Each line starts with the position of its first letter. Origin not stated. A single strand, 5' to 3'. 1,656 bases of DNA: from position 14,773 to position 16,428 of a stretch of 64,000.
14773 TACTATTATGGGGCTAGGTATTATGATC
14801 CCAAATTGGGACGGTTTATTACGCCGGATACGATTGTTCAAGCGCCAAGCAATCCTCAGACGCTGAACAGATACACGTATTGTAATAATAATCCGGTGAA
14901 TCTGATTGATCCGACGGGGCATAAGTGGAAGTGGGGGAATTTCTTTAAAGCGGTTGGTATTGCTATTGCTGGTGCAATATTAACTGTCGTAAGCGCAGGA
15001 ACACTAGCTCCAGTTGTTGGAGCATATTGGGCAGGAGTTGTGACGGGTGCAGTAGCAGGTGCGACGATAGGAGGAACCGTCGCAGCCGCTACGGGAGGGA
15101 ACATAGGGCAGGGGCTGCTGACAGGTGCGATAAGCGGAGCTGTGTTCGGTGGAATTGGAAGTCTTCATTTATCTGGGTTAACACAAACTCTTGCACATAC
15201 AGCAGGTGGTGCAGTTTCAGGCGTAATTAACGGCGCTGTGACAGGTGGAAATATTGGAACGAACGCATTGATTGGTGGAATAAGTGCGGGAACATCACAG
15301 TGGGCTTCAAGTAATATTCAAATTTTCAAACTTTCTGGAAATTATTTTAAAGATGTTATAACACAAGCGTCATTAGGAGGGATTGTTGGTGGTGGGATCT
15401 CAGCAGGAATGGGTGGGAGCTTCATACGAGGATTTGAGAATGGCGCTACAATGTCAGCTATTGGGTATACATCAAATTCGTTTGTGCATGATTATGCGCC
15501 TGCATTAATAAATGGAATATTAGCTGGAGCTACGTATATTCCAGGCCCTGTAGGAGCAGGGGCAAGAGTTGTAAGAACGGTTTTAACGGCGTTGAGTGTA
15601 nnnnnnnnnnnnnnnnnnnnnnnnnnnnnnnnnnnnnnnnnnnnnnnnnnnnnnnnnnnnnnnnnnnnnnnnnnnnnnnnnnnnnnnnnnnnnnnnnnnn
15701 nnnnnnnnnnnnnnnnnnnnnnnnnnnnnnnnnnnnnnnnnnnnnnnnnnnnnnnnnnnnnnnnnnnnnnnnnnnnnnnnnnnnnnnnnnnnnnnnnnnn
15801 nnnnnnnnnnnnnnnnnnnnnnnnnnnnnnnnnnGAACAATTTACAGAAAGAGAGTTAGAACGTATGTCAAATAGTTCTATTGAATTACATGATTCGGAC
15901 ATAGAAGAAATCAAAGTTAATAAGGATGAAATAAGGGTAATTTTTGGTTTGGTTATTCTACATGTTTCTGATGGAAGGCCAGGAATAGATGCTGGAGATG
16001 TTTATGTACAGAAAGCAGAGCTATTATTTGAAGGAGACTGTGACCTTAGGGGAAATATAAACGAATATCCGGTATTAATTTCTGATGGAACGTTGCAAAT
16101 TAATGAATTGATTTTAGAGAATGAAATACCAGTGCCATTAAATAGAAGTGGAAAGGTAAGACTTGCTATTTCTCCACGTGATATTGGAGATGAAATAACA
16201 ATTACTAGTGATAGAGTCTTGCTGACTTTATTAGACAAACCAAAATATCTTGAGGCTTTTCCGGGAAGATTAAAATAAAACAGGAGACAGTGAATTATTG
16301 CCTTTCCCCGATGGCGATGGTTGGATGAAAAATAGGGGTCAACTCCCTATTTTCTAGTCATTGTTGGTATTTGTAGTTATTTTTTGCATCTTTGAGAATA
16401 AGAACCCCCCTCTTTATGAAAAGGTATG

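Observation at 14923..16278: Unrecognised glycine-zipper-rich C-terminal toxin tip after DPTGH, with candidate immunity gene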

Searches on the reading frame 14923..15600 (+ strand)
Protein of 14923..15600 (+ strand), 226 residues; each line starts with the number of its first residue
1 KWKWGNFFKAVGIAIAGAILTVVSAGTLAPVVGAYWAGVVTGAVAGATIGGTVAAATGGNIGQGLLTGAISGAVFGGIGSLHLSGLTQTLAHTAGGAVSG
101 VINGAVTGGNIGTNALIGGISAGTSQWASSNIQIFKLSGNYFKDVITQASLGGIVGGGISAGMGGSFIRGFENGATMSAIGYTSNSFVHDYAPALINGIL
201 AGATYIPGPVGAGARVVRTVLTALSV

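Call 17: search_protein_families(library=pfam, proteins=[window:14923-15600:+], max_evalue=10)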
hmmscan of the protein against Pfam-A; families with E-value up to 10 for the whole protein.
window:14923-15600:+ (226 aa): 0 families

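Call 38: search_protein_representatives(alignment_id=A2)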
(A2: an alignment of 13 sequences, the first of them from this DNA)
Query: 13 sequences, 190 profile positions. Proteins with E-value up to 0.001 (for the whole library): 904; up to 1e-10: 341; up to 1e-30: 91. The best 150 are listed.
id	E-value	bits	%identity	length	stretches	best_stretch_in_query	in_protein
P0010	1.3e-58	214.1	-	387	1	1-189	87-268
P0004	5.8e-57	208.7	-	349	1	2-190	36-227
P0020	2.5e-55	203.4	-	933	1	1-190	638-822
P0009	1.7e-54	200.6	-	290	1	1-189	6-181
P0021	3.5e-52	193.1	-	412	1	1-190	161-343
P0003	8.2e-50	185.4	-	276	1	12-190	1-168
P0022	9.7e-47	175.4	-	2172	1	1-188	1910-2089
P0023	1.7e-46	174.5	-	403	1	1-189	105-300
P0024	3.5e-46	173.6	-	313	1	26-190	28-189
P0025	3.5e-45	170.3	-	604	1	5-189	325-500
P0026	9.0e-45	169.0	-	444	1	6-188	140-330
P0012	3.0e-44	167.2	-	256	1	56-189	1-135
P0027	1.4e-43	165.1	-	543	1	31-189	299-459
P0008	2.6e-43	164.2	-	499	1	31-190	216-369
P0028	9.7e-43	162.3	-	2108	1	31-189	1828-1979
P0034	7.1e-41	156.3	-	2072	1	27-190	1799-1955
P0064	1.3e-34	135.9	-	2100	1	28-190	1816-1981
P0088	4.0e-32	127.7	-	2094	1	28-188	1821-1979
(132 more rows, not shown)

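Call 68: find_related_loci(query=A2, collection=genome_contigs, flank=7000)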
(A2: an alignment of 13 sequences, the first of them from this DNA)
Query A2 (190 aa) in genome_contigs; peptide patterns used: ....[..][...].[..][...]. (x = any residue, [..] = any of these).
73 stretches matched a pattern; 14 encode a relative of the query (tblastn E <= 1e-3); 14 distinct loci.
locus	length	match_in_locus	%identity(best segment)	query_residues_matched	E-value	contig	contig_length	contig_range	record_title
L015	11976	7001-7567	62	1-190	5e-48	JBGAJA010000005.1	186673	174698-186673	MAG: Candidatus Omnitrophota bacterium isolate MAG_AAO_H125.54 AAOH125-54_opera_contig_356, whole genome shotgun sequenc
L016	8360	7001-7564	62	1-187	5e-46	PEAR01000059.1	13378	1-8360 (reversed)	MAG: Candidatus Omnitrophota bacterium isolate Cal1bin1 scaffold159, whole genome shotgun sequence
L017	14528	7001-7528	56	7-190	8e-43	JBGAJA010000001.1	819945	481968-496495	MAG: Candidatus Omnitrophota bacterium isolate MAG_AAO_H125.54 AAOH125-54_opera_contig_16, whole genome shotgun sequence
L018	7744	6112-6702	56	1-189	2e-39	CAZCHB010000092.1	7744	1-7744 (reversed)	MAG TPA_asm: uncultured Planctomycetales bacterium isolate SRP342105_co1_318 genome assembly, contig: NODE_13226_length_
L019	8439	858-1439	62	1-189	3e-39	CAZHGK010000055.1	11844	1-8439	MAG TPA_asm: uncultured Planctomycetales bacterium isolate SRP278252_co2_12 genome assembly, contig: NODE_11393_length_1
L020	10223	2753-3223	47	1-168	2e-25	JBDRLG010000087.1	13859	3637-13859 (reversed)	MAG: Candidatus Omnitrophota bacterium isolate MEGAHIT-group-1.764 k141_3833824, whole genome shotgun sequence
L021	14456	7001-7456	40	38-189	3e-23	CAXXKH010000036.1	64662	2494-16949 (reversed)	MAG: Desulfobacterales bacterium isolate 9e8c302b-4ccc-47c5-97cd-91c71c085a60 genome assembly, contig: contig_36, whole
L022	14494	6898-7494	38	3-189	5e-20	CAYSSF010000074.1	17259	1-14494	MAG TPA_asm: uncultured Syntrophaceae bacterium isolate SRP062349_co5_36 genome assembly, contig: NODE_1083_length_17259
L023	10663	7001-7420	43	54-189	8e-19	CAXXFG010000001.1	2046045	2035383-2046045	MAG: Desulfobacterales bacterium isolate 3b767e67-195d-4c3a-8bcb-1f550488cde7 genome assembly, contig: contig_1, whole g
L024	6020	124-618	38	39-190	4e-17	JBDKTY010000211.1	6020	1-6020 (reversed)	MAG: Syntrophobacter sp. isolate 7_bin.95 c_000001142820, whole genome shotgun sequence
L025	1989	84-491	45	57-189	3e-17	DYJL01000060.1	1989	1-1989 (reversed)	MAG TPA_asm: Nitrospira japonica isolate FI88_42_154 Afr_mines_FI88_13201_length_1989_cov_64_815926, whole genome shotgu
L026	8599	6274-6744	44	42-189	2e-8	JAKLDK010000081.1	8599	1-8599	MAG: Candidatus Omnitrophota bacterium isolate RA.bin108 RA.bin108_81, whole genome shotgun sequence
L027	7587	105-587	29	52-188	7e-6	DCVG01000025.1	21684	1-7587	MAG TPA_asm: Nitrospiraceae bacterium UBA2194 UBA2194_contig_86807, whole genome shotgun sequence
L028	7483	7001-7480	35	39-179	2e-4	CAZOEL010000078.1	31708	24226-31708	MAG TPA_asm: uncultured Syntrophobacteraceae bacterium isolate binchicken_co269_257 genome assembly, contig: NODE_1184_l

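Call 91: search_protein_families(library=pfam, proteins=[P0028, P0034, P0064, P0088], max_evalue=0.00001)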
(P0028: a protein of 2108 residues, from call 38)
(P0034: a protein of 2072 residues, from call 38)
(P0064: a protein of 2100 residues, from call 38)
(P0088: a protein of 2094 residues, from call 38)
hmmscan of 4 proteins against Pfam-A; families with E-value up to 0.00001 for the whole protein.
P0028 (2108 aa): 5 families
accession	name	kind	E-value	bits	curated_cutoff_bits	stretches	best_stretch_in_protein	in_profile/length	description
PF05593.20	RHS_repeat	-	9e-28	96.5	22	1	1336-1365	1-30/38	RHS Repeat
PF12256.14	TcdB_toxin_midN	-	2e-25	89.6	24.8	1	731-877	21-176/181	Insecticide toxin TcdB middle/N-terminal region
PF03534.18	SpvB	-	2.1e-23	83.4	22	1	97-251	3-179/287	Salmonella virulence plasmid 65kDa B protein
PF13517.12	FG-GAP_3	-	2.1e-16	60.7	26.9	1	446-512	1-60/61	FG-GAP-like repeat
PF01839.29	FG-GAP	-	4.8e-12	45.9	22.1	0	566-578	9-21/37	FG-GAP repeat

P0034 (2072 aa): 5 families
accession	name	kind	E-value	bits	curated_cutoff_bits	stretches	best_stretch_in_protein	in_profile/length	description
PF05593.20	RHS_repeat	-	1.9e-37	127.4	22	2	1310-1340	1-31/38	RHS Repeat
PF13517.12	FG-GAP_3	-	5.1e-22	78.7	26.9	3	477-541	1-59/61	FG-GAP-like repeat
PF12256.14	TcdB_toxin_midN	-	3.2e-18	66.1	24.8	1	751-876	34-177/181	Insecticide toxin TcdB middle/N-terminal region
PF03534.18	SpvB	-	1.8e-15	57.4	22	1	129-289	4-184/287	Salmonella virulence plasmid 65kDa B protein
PF01839.29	FG-GAP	-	2e-09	37.5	22.1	0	475-486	7-18/37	FG-GAP repeat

P0064 (2100 aa): 4 families
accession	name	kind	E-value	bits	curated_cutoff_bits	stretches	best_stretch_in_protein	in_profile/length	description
PF05593.20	RHS_repeat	-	3.2e-28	97.9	22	0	1327-1354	1-28/38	RHS Repeat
PF03534.18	SpvB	-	1.5e-21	77.3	22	1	55-215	3-185/287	Salmonella virulence plasmid 65kDa B protein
PF12256.14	TcdB_toxin_midN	-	3.6e-20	72.5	24.8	1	747-860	31-153/181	Insecticide toxin TcdB middle/N-terminal region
PF20041.5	DUF6443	-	3.6e-08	34.1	27.8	1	1140-1203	13-77/137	Domain of unknown function (DUF6443)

P0088 (2094 aa): 4 families
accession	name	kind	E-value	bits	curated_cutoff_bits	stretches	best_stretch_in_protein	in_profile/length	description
PF12256.14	TcdB_toxin_midN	-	5.2e-68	228.4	24.8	1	701-855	7-181/181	Insecticide toxin TcdB middle/N-terminal region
PF03534.18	SpvB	-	5.7e-20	72.1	22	1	52-211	2-183/287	Salmonella virulence plasmid 65kDa B protein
PF05593.20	RHS_repeat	-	2e-18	66.7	22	0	1521-1554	1-33/38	RHS Repeat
PF13517.12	FG-GAP_3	-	1.1e-17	64.8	26.9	1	616-687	1-60/61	FG-GAP-like repeat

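Call 93: search_solved_structures(query=A2, max_evalue=10)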
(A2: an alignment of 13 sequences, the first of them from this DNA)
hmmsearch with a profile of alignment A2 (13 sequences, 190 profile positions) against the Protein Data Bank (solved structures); distinct sequences matched with E-value up to 10: 4.
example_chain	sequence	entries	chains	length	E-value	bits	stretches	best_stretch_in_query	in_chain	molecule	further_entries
2a5v_A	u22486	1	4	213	0.017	18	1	89-156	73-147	CARBONIC ANHYDRASE (CARBONATE DEHYDRATASE) (CARBONIC DEHYDRATASE)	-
1ym3_A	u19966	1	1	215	0.017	18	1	89-156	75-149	CARBONIC ANHYDRASE (CARBONATE DEHYDRATASE) (CARBONIC DEHYDRATASE)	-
8b6v_A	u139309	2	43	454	0.46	13.3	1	115-163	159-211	Mpf2Ba1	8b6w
8b6u_A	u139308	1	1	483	0.52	13.1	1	115-163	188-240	Mpf2Ba1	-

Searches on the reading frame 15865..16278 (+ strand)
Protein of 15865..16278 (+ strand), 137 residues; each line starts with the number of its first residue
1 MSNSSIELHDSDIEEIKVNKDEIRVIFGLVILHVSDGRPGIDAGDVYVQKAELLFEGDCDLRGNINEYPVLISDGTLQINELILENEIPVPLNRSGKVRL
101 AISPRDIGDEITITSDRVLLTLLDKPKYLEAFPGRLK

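Call 4: search_protein_families(library=pfam, proteins=[window:15865-16278:+], max_evalue=0.1)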
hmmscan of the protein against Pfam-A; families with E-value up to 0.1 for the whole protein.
window:15865-16278:+ (137 aa): 0 families

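Call 13: find_homologous_proteins(query=window:15865-16278:+, max_evalue=0.001)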
Query window:15865-16278:+ (137 aa): 7 proteins with E <= 0.001 among 23 candidates.
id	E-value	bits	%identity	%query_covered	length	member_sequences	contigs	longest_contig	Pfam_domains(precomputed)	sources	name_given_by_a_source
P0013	6.1e-82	290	100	100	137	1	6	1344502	-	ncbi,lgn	-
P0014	1.3e-63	231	81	99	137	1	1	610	-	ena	-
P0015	1.5e-60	221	81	97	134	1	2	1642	-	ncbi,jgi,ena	-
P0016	7.0e-53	196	73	99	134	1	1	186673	-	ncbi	-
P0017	3.0e-52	194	68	98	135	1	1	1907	-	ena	-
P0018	5.9e-42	161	60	96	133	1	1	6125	-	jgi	jgi:hypothetical protein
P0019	9.8e-38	147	84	62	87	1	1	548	-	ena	-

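Call 14: find_encoding_contigs(protein=P0013, flank=3000, max_places=6)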
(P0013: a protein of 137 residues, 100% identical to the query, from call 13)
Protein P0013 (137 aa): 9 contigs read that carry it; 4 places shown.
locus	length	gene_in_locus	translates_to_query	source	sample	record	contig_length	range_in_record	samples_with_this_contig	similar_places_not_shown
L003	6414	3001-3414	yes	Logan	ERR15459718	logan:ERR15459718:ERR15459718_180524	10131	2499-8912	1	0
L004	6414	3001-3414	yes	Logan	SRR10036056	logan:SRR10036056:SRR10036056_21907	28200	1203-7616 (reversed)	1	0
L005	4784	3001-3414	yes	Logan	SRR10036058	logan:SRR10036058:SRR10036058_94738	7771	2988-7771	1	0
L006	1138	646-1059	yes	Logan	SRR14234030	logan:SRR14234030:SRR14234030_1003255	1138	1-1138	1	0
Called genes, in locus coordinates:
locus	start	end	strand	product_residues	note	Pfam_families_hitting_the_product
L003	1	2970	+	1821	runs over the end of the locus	?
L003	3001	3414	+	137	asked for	-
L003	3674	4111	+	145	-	-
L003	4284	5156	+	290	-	-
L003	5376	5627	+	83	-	-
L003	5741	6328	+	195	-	PF01797:Y1_Tnp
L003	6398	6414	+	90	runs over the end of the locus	-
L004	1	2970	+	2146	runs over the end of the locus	PF03534:SpvB, PF01839:FG-GAP (faint), PF13517:FG-GAP_3 (weak), PF12256:TcdB_toxin_midN, PF05593:RHS_repeat, PF25023:TEN_YD-shell (weak), PF05593:RHS_repeat (weak), PF25023:TEN_YD-shell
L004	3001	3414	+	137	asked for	-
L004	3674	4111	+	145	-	-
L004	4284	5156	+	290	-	-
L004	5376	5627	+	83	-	-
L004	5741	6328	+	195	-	PF01797:Y1_Tnp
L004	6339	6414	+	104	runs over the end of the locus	-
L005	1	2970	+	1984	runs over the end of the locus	?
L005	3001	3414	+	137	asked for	-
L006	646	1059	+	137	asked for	-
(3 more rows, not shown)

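Call 15: find_encoding_contigs(protein=P0018, flank=6000, max_places=3)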
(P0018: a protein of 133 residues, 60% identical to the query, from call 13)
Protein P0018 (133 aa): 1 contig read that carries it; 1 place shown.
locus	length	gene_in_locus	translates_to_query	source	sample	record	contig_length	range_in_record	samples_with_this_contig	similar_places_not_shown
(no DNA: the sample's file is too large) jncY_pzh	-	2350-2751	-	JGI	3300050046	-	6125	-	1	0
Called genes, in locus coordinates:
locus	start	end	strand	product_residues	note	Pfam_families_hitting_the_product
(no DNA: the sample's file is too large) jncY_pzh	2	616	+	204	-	?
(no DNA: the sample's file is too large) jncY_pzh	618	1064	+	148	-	-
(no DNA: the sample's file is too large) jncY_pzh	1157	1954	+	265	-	PF13384:HTH_23, PF13518:HTH_28, PF13551:HTH_29 (weak), PF01797:Y1_Tnp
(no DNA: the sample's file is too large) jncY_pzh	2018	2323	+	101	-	-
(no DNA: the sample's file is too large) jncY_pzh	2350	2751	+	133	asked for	-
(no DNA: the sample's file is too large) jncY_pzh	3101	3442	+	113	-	-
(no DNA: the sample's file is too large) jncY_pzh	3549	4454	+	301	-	PF07963:N_methyl (faint), PF07484:Collar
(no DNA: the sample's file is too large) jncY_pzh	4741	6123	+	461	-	?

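Call 16: find_encoding_contigs(protein=P0017, flank=3000, max_places=3)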
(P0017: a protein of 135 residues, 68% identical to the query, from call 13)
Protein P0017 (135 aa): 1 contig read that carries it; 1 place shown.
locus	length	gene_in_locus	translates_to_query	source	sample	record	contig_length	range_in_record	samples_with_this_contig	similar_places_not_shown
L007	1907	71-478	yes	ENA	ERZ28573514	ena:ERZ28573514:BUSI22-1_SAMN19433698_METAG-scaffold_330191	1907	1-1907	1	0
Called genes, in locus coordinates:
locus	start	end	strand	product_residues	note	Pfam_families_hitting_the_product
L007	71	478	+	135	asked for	-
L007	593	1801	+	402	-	PF25023:TEN_YD-shell (faint)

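Call 40: predict_structure(alignment_id=A3)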
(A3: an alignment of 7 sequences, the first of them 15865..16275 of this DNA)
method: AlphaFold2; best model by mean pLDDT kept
length: 137 residues; sequences in the alignment: 7
mean_pLDDT: 72.6   pTM: 0.69
mean pLDDT of the five models: 72.6, 65.8, 55.7, 55.0, 29.7
residues with pLDDT >= 90: 1; 70-90: 80; 50-70: 51; < 50: 5
segments of 3 or more residues with pLDDT < 50: 1-4
pLDDT, mean of each block of 10 residues (from residue 1): 54 81 85 74 80 86 68 60 63 73 60 80 84 67
secondary structure, 60 per line:
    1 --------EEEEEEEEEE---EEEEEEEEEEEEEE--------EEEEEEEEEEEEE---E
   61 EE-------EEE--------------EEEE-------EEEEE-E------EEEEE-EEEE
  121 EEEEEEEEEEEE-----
elements in order: E9-18 E22-35 E44-56 E60-62 E70-72 E87-90 E98-102 E111-115 E117-132

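Call 49: search_protein_families(library=ncbifam, proteins=[window:15865-16278:+], max_evalue=0.1)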
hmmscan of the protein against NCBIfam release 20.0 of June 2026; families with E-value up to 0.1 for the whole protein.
window:15865-16278:+ (137 aa): 0 families

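Call 59: search_protein_families(library=pfam, proteins=[window:15865-16275:+], max_evalue=10)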
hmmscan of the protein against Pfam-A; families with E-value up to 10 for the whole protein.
window:15865-16275:+ (137 aa): 0 families

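Call 88: search_solved_structures(query=A3, max_evalue=10)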
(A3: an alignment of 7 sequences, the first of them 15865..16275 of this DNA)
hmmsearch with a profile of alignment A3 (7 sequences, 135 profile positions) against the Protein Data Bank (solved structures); distinct sequences matched with E-value up to 10: 2.
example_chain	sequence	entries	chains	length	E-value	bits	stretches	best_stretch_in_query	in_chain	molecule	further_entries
10pl_Ba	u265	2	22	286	0.72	13.1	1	42-83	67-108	Flagellin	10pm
3dls_A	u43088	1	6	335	0.88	12.8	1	96-130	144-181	PAS domain-containing serine/threonine-protein kinase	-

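Call 89: search_protein_families(library=padloc, proteins=[window:15865-16275:+], max_evalue=0.1)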
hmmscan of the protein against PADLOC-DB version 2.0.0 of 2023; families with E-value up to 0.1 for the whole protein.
window:15865-16275:+ (137 aa): 0 families

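Call 96: find_encoding_contigs(protein=P0015, flank=2000, max_places=2)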
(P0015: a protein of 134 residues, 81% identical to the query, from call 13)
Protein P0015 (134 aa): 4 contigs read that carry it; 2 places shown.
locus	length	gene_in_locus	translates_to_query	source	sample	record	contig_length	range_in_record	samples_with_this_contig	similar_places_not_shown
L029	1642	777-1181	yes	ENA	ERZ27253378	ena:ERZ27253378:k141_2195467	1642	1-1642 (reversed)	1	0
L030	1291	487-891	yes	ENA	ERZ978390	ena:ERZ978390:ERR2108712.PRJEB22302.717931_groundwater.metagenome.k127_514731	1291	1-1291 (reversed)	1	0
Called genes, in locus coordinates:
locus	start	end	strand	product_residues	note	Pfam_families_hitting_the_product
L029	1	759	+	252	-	?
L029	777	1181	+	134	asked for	-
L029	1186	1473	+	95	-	-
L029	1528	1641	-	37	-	?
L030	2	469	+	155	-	?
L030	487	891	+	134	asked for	-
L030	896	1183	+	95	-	-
